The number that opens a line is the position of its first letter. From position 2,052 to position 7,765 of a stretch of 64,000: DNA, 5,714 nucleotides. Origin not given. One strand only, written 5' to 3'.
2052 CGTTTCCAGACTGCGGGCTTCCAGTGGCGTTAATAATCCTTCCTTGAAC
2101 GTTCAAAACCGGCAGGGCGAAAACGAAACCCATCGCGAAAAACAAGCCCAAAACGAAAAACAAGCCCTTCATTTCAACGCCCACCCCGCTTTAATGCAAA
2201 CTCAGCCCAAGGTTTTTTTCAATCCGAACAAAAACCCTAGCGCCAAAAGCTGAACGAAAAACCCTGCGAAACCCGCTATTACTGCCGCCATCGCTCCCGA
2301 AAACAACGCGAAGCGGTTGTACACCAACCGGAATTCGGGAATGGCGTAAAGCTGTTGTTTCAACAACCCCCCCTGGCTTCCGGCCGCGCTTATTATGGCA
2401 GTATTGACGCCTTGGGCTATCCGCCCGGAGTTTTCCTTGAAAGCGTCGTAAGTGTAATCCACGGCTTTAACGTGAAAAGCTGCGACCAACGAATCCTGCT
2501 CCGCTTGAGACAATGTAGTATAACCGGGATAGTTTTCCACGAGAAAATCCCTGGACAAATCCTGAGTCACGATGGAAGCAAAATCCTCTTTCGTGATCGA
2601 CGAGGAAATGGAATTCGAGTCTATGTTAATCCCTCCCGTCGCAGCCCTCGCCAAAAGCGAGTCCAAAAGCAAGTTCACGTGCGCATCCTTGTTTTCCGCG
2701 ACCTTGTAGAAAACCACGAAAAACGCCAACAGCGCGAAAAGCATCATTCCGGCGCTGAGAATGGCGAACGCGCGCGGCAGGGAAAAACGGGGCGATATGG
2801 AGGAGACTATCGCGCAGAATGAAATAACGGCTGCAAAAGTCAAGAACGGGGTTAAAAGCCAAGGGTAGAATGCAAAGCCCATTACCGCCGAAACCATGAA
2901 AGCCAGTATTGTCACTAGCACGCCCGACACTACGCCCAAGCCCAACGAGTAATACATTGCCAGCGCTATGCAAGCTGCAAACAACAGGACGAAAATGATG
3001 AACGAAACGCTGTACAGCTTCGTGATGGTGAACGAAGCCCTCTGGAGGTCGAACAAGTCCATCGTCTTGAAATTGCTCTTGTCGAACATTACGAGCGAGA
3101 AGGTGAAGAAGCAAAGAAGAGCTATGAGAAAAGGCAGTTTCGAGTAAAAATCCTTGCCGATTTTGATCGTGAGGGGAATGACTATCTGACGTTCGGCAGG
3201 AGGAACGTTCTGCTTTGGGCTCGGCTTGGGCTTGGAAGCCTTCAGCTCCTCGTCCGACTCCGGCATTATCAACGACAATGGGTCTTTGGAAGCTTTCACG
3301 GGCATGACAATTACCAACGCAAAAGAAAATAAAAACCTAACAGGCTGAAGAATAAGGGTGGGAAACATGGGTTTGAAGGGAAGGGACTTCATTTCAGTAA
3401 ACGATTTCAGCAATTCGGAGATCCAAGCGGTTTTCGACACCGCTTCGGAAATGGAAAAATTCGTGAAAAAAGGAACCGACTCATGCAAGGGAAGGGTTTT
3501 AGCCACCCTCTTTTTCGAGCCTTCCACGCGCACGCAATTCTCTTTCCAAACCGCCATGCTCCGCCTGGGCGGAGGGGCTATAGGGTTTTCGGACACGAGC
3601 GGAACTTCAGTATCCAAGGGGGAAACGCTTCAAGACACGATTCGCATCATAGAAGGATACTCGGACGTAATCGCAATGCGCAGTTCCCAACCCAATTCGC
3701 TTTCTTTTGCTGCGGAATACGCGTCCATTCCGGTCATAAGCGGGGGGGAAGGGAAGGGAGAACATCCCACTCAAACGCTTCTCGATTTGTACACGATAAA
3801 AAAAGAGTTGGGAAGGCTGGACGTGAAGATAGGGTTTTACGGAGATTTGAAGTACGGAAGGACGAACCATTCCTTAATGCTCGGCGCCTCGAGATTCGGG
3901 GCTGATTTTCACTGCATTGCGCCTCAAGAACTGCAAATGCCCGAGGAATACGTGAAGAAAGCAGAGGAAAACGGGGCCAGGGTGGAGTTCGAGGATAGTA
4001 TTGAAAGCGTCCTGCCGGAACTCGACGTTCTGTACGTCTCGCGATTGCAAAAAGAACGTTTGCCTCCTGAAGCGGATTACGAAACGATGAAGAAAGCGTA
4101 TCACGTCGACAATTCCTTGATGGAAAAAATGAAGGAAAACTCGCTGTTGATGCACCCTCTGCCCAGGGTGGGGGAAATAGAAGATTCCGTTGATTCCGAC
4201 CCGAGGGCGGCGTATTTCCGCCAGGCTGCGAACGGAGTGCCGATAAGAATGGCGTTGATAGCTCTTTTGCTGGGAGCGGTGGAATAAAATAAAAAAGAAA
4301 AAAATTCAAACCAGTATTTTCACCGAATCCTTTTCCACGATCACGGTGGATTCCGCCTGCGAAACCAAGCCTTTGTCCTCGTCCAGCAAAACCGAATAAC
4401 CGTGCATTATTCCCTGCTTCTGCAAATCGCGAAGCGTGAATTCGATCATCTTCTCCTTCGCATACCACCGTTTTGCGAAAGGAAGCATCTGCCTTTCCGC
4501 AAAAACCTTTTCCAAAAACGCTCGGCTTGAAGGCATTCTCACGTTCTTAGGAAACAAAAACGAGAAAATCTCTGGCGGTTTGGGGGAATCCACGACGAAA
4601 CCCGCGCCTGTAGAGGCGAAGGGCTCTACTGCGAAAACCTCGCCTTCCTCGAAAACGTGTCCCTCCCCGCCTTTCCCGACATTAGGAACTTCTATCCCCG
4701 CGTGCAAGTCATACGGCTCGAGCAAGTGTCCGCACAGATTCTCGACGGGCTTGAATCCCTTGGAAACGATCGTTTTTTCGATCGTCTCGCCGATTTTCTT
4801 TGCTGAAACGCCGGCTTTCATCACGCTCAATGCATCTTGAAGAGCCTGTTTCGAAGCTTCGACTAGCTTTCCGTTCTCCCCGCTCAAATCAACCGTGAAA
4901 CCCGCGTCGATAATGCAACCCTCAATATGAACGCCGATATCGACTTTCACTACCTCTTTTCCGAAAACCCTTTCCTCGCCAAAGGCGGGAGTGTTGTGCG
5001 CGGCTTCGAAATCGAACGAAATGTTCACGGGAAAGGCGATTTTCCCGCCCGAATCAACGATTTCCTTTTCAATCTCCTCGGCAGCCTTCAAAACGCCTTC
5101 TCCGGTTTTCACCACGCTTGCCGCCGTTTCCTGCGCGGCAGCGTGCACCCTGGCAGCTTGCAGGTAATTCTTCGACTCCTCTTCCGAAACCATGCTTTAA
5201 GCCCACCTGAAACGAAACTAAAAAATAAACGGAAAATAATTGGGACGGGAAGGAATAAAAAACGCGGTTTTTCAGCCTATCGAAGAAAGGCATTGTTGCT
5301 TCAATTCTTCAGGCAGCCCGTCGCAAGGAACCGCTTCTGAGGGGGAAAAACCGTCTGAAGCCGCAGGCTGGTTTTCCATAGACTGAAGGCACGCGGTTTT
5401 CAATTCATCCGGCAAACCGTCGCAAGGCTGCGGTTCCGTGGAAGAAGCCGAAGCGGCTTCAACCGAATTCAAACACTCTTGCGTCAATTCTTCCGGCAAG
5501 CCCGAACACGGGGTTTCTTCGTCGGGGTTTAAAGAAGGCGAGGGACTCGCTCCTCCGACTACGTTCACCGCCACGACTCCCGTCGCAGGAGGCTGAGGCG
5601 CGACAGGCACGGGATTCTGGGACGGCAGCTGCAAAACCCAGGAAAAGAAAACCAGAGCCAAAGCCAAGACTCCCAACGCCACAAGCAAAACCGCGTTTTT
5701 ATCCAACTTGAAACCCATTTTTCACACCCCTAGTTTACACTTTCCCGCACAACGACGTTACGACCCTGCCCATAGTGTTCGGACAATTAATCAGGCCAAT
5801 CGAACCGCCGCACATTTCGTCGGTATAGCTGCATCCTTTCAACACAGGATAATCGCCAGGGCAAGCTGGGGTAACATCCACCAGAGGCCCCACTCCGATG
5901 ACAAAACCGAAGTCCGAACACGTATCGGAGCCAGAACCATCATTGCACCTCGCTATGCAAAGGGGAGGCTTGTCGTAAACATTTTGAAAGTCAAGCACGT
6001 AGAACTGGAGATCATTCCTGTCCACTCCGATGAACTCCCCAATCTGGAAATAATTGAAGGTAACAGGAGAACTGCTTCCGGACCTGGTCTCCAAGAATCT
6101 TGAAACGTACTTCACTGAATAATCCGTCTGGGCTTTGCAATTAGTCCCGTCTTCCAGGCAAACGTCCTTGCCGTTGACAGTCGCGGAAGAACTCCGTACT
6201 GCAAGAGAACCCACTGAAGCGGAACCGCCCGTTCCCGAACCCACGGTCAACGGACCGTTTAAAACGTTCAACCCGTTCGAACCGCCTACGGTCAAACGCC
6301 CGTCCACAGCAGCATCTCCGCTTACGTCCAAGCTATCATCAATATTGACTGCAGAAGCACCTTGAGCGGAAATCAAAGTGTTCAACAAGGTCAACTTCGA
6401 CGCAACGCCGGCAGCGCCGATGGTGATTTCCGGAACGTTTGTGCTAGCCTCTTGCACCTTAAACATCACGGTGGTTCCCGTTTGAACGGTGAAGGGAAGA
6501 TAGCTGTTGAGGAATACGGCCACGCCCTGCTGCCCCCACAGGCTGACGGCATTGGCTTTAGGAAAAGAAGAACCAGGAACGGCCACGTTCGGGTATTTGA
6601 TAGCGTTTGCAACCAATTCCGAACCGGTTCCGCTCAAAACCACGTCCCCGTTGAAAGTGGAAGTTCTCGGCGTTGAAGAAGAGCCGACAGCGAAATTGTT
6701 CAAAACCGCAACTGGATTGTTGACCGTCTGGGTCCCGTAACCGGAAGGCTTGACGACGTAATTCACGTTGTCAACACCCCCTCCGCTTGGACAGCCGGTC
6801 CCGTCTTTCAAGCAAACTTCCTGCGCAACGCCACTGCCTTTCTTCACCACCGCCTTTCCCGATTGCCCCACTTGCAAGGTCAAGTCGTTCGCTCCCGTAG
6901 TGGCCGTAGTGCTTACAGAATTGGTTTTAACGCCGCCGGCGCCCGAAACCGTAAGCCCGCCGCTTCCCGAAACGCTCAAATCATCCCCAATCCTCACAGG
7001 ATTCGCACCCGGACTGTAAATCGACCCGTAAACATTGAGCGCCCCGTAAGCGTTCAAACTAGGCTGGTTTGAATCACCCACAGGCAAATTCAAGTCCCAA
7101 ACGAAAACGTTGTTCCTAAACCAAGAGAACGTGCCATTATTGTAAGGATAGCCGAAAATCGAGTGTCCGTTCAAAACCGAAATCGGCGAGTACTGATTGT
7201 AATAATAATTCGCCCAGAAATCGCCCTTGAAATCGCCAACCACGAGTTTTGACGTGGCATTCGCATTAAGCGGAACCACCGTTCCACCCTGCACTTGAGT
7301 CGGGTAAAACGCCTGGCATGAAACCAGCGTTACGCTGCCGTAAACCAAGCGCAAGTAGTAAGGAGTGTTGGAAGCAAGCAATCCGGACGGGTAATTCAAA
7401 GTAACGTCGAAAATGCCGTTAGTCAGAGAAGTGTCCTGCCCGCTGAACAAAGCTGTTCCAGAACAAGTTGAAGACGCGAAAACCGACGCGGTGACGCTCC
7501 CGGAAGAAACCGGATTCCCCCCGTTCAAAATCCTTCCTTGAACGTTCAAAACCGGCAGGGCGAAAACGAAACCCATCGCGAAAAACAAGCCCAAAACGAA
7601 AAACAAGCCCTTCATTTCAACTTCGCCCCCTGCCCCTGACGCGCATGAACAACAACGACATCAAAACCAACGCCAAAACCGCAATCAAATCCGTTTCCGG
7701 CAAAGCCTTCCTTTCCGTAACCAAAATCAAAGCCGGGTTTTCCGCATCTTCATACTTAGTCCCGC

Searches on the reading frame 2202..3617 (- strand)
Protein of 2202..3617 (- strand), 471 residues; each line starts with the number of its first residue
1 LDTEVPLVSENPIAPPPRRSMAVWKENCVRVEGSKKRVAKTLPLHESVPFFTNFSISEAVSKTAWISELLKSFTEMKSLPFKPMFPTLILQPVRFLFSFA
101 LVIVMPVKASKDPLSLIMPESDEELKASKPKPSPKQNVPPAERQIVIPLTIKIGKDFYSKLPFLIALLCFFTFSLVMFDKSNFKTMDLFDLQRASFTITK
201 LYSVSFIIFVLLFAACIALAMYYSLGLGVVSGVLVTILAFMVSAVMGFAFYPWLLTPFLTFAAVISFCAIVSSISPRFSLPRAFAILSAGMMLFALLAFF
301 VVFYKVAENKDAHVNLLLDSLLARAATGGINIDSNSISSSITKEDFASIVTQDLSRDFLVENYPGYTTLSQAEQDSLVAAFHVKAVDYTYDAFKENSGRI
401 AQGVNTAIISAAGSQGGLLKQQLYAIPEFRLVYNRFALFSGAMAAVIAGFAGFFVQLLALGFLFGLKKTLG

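Call 15: search_protein_families(library=pfam, proteins=[window:2202-3617:-], max_evalue=0.01)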
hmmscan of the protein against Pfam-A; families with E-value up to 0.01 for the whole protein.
window:2202-3617:- (471 aa): 0 families

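Call 93: search_protein_families(library=ncbifam, proteins=[window:2202-3617:-], max_evalue=10)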
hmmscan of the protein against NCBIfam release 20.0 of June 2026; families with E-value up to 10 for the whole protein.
window:2202-3617:- (471 aa): 2 families
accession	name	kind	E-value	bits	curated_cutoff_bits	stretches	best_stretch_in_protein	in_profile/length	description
NF005195.1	PRK06667.1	equivalog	0.053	13.3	300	1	290-338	20-69/241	flagellar motor protein MotB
NF033891.1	surf_exc_IncI1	exception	8.3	5.8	100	1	249-317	16-81/210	plasmid IncI1-type surface exclusion protein ExcA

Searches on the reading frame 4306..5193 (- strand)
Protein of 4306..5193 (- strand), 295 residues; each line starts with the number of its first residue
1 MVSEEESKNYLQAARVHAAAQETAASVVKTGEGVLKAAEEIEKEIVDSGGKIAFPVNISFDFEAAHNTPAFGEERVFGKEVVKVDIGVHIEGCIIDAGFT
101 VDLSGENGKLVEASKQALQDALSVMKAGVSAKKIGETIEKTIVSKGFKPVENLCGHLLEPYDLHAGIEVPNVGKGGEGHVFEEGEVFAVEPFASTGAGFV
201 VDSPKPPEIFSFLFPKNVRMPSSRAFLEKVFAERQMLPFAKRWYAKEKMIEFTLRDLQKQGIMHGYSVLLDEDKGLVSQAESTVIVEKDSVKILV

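Call 15: search_protein_families(library=pfam, proteins=[window:4306-5193:-], max_evalue=0.01)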
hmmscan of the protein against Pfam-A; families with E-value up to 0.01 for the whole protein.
window:4306-5193:- (295 aa): 1 family
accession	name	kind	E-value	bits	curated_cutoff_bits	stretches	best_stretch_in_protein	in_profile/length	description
PF00557.29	Peptidase_M24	-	3.1e-25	89.6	23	1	10-196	3-188/208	Metallopeptidase family M24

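Call 96: find_encoding_contigs(protein=window:4306-5193:-, flank=10000, max_places=2)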
Protein window:4306-5193:- (295 aa): 12 contigs read that carry it; 2 places shown.
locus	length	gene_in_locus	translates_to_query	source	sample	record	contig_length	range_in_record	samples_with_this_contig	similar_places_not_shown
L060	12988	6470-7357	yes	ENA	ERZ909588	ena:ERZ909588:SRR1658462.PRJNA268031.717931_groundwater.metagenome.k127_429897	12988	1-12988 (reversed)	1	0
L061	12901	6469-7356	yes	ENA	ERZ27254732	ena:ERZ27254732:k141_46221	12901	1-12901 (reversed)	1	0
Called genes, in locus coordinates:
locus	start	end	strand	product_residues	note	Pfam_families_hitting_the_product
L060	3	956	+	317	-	?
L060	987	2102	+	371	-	-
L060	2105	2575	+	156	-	-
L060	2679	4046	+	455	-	-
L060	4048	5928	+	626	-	-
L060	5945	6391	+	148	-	-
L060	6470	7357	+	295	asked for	PF00557:Peptidase_M24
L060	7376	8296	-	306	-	PF02729:OTCace_N, PF00185:OTCace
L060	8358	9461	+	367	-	-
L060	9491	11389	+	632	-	-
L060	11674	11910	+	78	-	-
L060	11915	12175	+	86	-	-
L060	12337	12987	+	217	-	?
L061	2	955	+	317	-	?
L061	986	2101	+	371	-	-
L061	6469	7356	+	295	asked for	PF00557:Peptidase_M24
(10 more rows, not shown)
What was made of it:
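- Checked: The run is interrupted by a methionine aminopeptidase gene (4306..5193) and by a plus-strand carbamoyltransferase-like gene (called OTCace by Pfam, 3358..4287) (calls 15, 96).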

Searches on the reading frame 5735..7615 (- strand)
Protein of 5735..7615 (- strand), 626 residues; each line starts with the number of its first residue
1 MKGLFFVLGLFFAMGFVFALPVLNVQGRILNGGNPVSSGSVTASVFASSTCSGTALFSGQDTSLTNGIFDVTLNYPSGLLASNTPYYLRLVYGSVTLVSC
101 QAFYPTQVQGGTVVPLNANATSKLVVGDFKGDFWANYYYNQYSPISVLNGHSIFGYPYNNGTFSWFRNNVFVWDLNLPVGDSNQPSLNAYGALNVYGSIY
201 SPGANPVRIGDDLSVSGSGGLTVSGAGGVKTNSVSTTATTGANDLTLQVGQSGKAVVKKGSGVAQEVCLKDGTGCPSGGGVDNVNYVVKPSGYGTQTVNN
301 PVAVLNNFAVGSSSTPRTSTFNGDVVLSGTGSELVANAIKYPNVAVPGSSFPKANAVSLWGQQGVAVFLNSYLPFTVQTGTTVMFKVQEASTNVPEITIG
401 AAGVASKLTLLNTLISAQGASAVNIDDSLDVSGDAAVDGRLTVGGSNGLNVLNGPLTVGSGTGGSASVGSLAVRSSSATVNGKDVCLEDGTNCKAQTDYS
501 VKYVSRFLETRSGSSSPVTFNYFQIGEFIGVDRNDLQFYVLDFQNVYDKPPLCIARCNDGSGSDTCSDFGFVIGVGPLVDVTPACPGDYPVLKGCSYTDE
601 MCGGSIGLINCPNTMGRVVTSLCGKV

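Call 15: search_protein_families(library=pfam, proteins=[window:5735-7615:-], max_evalue=0.01)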
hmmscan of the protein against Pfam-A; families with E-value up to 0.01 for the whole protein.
window:5735-7615:- (626 aa): 1 family
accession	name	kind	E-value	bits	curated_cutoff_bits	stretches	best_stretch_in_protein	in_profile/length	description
PF02402.22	Lysis_col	-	0.00016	21.9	27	1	91-116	13-38/49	Lysis protein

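Call 66: search_solved_structures(query=A6, max_evalue=10)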
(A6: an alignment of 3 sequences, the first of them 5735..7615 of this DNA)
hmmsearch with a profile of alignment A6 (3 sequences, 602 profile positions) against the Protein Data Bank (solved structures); distinct sequences matched with E-value up to 10: 1.
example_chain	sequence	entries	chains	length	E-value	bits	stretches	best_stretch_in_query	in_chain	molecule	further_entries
2jne_A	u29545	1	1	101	0.32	12.9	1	537-588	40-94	Hypothetical protein yfgJ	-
